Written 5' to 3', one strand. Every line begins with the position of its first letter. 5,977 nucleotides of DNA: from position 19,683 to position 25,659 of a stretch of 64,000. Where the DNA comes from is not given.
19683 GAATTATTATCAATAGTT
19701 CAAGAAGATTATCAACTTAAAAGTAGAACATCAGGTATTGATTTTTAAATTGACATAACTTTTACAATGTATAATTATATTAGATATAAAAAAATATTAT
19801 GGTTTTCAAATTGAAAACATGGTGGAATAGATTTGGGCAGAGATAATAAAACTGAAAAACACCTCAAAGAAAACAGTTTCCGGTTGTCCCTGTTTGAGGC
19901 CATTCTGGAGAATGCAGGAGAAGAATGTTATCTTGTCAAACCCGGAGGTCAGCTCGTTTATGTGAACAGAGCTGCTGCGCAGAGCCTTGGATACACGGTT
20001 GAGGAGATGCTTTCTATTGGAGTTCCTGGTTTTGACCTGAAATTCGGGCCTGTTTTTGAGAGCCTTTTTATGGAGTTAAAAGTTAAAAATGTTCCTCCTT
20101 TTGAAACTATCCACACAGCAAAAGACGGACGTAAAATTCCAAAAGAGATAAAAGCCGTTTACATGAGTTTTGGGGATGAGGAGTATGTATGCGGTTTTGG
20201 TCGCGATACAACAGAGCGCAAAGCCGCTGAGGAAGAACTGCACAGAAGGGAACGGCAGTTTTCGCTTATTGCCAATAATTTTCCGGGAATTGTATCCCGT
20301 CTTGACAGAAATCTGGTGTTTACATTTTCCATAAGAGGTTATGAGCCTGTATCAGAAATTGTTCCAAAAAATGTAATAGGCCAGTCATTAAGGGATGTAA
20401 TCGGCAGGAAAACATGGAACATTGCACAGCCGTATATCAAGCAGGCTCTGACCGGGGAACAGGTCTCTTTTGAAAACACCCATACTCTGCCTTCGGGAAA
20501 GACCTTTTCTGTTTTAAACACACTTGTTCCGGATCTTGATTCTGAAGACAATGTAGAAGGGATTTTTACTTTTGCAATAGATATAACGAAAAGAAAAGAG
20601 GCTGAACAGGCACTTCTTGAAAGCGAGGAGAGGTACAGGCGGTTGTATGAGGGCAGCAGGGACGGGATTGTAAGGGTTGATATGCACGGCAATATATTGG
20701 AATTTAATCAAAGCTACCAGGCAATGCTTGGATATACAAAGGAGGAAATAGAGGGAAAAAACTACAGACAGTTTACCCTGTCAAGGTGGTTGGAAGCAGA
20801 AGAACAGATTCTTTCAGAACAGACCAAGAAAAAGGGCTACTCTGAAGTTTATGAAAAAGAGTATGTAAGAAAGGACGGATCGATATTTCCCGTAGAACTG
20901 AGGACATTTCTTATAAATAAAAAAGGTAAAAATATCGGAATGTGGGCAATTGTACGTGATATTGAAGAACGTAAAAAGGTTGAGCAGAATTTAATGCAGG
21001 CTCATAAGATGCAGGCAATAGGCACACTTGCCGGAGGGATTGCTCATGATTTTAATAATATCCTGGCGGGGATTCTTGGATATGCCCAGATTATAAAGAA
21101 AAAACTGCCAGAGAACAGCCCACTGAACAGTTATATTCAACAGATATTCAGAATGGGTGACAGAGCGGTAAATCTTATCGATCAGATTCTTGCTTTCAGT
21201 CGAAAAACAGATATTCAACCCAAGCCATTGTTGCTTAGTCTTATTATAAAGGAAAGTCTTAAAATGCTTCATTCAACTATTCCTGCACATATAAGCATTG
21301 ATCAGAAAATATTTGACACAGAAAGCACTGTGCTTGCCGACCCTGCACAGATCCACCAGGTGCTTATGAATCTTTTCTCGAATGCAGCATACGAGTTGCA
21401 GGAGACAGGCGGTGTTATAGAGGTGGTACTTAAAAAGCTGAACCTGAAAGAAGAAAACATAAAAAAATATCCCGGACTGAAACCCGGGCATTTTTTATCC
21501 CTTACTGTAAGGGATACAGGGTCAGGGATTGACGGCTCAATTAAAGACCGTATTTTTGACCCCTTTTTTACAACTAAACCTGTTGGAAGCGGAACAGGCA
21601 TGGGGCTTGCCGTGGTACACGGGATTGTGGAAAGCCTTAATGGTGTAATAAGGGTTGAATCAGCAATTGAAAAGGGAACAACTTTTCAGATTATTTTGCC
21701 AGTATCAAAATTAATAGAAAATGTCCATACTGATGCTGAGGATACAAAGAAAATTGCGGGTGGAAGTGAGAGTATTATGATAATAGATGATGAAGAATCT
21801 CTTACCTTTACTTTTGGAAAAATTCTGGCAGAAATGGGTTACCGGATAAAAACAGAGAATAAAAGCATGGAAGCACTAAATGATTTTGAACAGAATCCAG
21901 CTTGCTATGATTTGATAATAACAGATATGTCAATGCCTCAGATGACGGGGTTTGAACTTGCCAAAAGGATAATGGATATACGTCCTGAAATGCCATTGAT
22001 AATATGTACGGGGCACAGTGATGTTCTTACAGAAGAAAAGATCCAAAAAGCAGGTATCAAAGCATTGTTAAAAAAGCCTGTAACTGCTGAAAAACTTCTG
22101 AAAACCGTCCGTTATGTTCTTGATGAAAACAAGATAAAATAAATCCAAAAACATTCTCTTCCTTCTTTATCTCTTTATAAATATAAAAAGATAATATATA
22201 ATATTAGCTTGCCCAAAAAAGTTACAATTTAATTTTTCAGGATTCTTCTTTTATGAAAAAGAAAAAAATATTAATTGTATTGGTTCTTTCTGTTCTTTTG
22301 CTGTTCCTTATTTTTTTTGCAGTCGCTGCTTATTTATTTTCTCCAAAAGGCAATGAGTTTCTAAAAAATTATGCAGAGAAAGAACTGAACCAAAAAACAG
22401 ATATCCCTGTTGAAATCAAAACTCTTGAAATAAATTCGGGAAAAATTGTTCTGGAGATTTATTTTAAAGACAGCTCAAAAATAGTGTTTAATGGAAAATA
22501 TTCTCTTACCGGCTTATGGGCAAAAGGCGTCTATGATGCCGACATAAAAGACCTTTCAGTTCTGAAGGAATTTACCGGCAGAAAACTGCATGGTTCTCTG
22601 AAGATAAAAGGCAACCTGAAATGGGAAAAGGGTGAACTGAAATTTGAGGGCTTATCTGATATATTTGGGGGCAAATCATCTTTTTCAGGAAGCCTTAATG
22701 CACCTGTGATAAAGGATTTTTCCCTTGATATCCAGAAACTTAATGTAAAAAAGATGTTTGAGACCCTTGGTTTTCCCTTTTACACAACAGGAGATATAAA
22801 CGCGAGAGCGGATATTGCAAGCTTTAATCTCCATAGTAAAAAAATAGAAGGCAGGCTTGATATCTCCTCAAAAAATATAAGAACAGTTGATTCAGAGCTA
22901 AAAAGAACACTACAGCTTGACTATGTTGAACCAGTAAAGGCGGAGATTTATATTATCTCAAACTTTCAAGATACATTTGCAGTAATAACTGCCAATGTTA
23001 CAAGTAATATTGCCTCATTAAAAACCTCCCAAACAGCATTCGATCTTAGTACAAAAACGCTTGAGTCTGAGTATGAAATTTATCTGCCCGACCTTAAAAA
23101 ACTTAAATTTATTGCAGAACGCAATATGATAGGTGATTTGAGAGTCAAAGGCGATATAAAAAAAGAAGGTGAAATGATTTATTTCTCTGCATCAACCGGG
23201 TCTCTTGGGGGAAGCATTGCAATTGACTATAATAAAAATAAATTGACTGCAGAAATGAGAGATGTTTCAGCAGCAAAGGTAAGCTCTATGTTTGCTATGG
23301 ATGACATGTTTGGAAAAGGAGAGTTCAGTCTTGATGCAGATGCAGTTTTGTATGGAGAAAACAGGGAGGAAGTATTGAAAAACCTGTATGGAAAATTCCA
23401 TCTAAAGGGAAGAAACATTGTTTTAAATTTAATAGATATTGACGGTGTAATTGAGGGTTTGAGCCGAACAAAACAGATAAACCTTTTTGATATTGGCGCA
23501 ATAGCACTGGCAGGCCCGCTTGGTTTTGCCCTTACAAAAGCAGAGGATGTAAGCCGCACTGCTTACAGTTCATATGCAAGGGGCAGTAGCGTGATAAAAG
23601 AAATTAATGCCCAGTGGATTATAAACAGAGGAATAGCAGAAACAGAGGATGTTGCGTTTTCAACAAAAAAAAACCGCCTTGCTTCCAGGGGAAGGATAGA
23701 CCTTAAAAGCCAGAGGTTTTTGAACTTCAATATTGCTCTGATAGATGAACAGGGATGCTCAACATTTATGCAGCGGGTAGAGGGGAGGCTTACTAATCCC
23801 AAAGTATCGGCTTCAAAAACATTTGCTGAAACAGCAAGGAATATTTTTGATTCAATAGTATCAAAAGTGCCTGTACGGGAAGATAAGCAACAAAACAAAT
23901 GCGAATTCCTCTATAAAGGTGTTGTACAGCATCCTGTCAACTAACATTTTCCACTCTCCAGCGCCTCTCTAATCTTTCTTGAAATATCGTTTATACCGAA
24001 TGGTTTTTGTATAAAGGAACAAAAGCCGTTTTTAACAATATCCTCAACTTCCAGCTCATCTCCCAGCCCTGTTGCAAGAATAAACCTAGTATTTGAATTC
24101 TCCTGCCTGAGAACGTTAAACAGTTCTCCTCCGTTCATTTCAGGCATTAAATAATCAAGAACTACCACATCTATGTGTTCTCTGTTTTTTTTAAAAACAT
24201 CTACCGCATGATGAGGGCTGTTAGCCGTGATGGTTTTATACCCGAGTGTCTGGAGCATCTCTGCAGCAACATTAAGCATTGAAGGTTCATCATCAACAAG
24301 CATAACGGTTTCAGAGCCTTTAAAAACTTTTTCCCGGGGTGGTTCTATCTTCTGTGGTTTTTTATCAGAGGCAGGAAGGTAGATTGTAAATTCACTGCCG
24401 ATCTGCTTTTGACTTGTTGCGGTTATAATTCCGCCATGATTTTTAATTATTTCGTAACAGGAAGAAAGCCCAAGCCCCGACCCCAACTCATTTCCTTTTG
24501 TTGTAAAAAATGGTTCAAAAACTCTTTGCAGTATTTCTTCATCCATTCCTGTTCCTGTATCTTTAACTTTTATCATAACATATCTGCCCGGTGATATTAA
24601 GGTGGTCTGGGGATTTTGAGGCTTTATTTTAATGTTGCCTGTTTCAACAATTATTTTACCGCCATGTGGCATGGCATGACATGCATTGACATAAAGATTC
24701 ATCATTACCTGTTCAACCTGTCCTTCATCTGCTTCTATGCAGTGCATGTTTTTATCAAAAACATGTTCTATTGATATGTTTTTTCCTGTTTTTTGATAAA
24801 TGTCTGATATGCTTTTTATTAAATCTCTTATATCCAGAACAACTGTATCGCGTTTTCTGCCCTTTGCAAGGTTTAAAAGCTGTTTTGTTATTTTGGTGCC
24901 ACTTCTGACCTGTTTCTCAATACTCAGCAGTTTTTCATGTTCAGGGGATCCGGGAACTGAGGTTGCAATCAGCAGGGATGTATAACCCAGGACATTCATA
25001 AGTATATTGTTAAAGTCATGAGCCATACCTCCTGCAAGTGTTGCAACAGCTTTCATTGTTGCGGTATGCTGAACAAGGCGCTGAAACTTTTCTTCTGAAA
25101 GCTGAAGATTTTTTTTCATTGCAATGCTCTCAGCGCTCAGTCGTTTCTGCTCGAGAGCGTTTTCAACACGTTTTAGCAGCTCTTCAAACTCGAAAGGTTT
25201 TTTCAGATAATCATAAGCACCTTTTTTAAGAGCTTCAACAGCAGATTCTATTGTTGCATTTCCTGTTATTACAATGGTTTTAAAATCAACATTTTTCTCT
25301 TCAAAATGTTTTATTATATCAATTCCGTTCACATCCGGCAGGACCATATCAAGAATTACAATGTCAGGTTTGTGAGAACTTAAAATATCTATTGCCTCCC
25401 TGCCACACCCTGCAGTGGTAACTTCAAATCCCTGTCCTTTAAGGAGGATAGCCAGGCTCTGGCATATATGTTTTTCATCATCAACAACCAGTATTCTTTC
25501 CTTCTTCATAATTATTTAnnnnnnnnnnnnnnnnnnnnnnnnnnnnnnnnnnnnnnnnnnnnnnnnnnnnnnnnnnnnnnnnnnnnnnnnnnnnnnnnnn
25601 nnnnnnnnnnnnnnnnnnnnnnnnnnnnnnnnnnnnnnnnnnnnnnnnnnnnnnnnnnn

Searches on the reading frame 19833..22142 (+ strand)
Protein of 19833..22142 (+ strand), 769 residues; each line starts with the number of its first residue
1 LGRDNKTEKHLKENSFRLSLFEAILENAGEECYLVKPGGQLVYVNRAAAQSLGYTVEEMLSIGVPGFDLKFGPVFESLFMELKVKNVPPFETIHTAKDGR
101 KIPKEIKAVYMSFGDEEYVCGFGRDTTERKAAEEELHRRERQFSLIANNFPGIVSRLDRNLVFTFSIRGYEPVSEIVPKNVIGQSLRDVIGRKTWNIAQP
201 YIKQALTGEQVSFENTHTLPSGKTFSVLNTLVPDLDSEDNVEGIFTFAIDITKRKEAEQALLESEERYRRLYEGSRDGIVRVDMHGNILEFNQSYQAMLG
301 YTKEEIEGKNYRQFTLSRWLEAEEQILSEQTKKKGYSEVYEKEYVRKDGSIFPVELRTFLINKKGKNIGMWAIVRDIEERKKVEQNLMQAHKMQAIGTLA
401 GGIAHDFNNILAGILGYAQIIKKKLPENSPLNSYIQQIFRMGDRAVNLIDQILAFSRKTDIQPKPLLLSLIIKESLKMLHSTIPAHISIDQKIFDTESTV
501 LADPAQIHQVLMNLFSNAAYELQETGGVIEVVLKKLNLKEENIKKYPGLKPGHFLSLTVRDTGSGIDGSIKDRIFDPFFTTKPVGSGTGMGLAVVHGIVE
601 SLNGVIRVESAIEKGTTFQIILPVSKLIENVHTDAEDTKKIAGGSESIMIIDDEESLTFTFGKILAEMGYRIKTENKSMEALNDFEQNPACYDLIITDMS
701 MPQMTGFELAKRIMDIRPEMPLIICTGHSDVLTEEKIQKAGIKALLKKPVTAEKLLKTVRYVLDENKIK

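Call 4: search_protein_families(library=pfam, proteins=[window:19833-22142:+], max_evalue=0.01)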
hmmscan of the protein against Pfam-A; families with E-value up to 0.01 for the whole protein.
window:19833-22142:+ (769 aa): 9 families
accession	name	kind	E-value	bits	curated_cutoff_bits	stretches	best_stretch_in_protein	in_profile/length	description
PF13426.13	PAS_9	-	1.7e-29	102.6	27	2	277-379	2-103/103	PAS domain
PF00989.32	PAS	-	3.1e-24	85.6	22.6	2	266-377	1-113/113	PAS fold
PF00072.30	Response_reg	-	4.5e-22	78.8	30.2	1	648-759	1-110/111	Response regulator receiver domain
PF02518.31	HATPase_c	-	1.5e-21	77.4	26.4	1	503-625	2-110/111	Histidine kinase-, DNA gyrase B-, and HSP90-like ATPase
PF08448.16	PAS_4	-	2.4e-19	70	23.1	2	273-381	2-109/110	PAS fold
PF13188.13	PAS_8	-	3.3e-12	46.3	21.8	1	266-317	1-47/65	PAS domain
PF00512.31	HisKA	-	4e-11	43.2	26.9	1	397-459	3-64/66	His Kinase A (phospho-acceptor) domain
PF08447.18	PAS_3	-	5.7e-08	33.4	25.6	1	289-370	2-85/89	PAS fold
PF24820.1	Diguanyl_cycl_sensor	-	0.00067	20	28.1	0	278-334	8-65/109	Diguanylate cyclase-like sensor domain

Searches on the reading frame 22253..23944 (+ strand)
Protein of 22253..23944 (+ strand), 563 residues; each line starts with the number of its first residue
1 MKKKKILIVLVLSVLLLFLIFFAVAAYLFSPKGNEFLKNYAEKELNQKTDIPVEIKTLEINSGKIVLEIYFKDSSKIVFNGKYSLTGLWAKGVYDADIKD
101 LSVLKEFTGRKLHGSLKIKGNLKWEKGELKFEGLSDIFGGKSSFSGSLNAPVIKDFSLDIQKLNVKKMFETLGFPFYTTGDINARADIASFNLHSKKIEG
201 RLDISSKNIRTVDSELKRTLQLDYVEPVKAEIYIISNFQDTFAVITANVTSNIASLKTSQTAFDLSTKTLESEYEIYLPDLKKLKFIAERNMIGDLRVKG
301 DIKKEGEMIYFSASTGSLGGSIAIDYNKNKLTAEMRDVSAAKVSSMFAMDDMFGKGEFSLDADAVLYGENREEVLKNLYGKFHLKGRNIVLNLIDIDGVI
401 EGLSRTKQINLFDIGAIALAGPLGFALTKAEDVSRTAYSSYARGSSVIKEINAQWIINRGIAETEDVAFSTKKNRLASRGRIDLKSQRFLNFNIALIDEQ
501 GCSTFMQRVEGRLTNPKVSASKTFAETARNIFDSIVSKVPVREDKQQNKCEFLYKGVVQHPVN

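Call 4: search_protein_families(library=pfam, proteins=[window:22253-23944:+], max_evalue=0.01)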
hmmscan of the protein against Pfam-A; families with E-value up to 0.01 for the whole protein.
window:22253-23944:+ (563 aa): 2 families
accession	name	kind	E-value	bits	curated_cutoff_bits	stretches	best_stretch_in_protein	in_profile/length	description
PF13116.12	YhdP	-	2.9e-05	22.6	46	0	145-488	876-1163/1224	YhdP protein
PF11337.13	DUF3139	-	0.0022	19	27.3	1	2-77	2-79/83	Protein of unknown function (DUF3139)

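Call 6: search_protein_families(library=ncbifam, proteins=[window:22253-23944:+], max_evalue=0.01)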
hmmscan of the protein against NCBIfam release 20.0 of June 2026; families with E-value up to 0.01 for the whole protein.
window:22253-23944:+ (563 aa): 3 families
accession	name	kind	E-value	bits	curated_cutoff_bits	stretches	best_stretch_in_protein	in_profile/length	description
TIGR04411.1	T2SS_GspN_Lepto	equivalog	0.0027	17.2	50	0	78-128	103-165/280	type II secretion system protein GspN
NF047952.2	ATportTamB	equivalog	0.0046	14.8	825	0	100-217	715-834/1240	autotransporter assembly complex protein TamB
TIGR00945.1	tatC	equivalog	0.0073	16.3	132.7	0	2-51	91-140/215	twin-arginine translocase subunit TatC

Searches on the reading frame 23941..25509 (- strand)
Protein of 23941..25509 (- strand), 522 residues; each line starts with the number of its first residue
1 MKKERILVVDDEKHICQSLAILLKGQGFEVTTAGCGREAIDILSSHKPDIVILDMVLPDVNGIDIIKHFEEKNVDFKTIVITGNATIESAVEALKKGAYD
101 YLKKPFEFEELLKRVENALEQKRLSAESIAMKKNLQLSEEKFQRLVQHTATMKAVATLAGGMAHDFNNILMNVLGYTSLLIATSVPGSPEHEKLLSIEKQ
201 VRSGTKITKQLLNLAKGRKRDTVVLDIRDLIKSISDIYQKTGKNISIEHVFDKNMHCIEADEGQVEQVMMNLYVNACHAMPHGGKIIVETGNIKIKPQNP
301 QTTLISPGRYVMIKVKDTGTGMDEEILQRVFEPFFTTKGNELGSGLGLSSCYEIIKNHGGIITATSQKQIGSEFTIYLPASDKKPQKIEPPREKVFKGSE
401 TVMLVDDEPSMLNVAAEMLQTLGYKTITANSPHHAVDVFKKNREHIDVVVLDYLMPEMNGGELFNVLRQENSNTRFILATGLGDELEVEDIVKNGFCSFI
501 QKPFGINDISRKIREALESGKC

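Call 4: search_protein_families(library=pfam, proteins=[window:23941-25509:-], max_evalue=0.01)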
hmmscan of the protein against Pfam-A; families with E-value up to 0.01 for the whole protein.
window:23941-25509:- (522 aa): 8 families
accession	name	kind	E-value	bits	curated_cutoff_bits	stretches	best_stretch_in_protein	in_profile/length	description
PF00072.30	Response_reg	-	1.5e-52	176.9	30.2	2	6-116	1-111/111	Response regulator receiver domain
PF02518.31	HATPase_c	-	1.9e-21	77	26.4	1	261-380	2-109/111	Histidine kinase-, DNA gyrase B-, and HSP90-like ATPase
PF00512.31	HisKA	-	9.4e-07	29.2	26.9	1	157-217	4-63/66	His Kinase A (phospho-acceptor) domain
PF23198.2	PDE8A_N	-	5e-05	23.7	29.6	0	6-55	13-62/147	PDE8A-like, N-terminal domain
PF20161.5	VpsR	-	6.5e-05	23.1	23.7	1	6-114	13-119/121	VpsR domain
PF20274.4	cREC_REC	-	0.00027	22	27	0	6-82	2-73/88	Cyclic-phosphate processing Receiver domain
PF20280.3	CTD4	-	0.0015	18.5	27.6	1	237-305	105-171/217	C-terminal domain 4 of the ABC-three component (ABC-3C) systems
PF02310.24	B12-binding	-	0.0028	17.9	32.1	0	18-100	19-107/121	B12 binding domain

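Call 6: search_protein_families(library=ncbifam, proteins=[window:23941-25509:-], max_evalue=0.01)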
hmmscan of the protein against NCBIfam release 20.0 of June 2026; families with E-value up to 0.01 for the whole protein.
window:23941-25509:- (522 aa): 165 families (the best 25 are shown)
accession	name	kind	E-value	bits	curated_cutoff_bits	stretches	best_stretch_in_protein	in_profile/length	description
NF046020.1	HisKinCckABruc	equivalog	2.3e-99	333.5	1000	2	142-518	467-868/868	cell cycle histidine kinase CckA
NF010076.0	PRK13557.1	subfamily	1.6e-92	310.7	631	2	148-519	156-535/540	histidine kinase famiy protein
NF010411.0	PRK13837.1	equivalog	2.4e-77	260.7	647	1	136-519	431-814/828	two-component system VirA-like sensor kinase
NF046026.1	HisKinCckACaul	equivalog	3.3e-73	246.9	1000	2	145-518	293-677/678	cell cycle histidine kinase CckA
NF052574.1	HisKinEspCMyxo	equivalog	2.7e-57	194.5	1200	2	144-473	407-737/785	serine histidine kinase EspC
TIGR02956.1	TMAO_torS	equivalog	1.5e-55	188.8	676.5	2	222-521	534-824/967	TMAO reductase system sensor histidine kinase/response regulator TorS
NF052573.1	HisKinEspAMyxo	equivalog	8.8e-50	169.5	1400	2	142-481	371-714/755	serine histidine kinase EspA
NF053512.1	nitric_RR_NosR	exception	7.7e-48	163.5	400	2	6-145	1-141/422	response regulator c-di-GMP phosphodiesterase, NosR family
NF008468.0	PRK11360.1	equivalog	3.7e-47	161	646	1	140-385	381-613/616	two-component system sensor histidine kinase AtoS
NF008469.0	PRK11361.1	equivalog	7.9e-47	160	714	2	3-171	4-171/461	acetoacetate metabolism transcriptional regulator AtoC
NF006900.1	PRK09390.1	equivalog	2.7e-43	147.9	255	2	3-134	4-135/203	response regulator FixJ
NF047793.1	ResRegPgtA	equivalog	7.5e-43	146.9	650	2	3-133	5-135/414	two-component system response regulator PgtA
NF047466.1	hybrid_RR_LvrB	exception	1.5e-41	142.8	500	1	43-380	45-376/377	hybrid histidine kinase/response regulator LvrB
NF051870.1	NAssimRespRegNtrX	equivalog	1.5e-40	139.5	600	2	5-155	3-151/452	nitrogen assimilation response regulator NtrX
NF011874.0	PRK15347.1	equivalog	1.5e-40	139.1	852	3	244-386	492-620/921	two component system sensor kinase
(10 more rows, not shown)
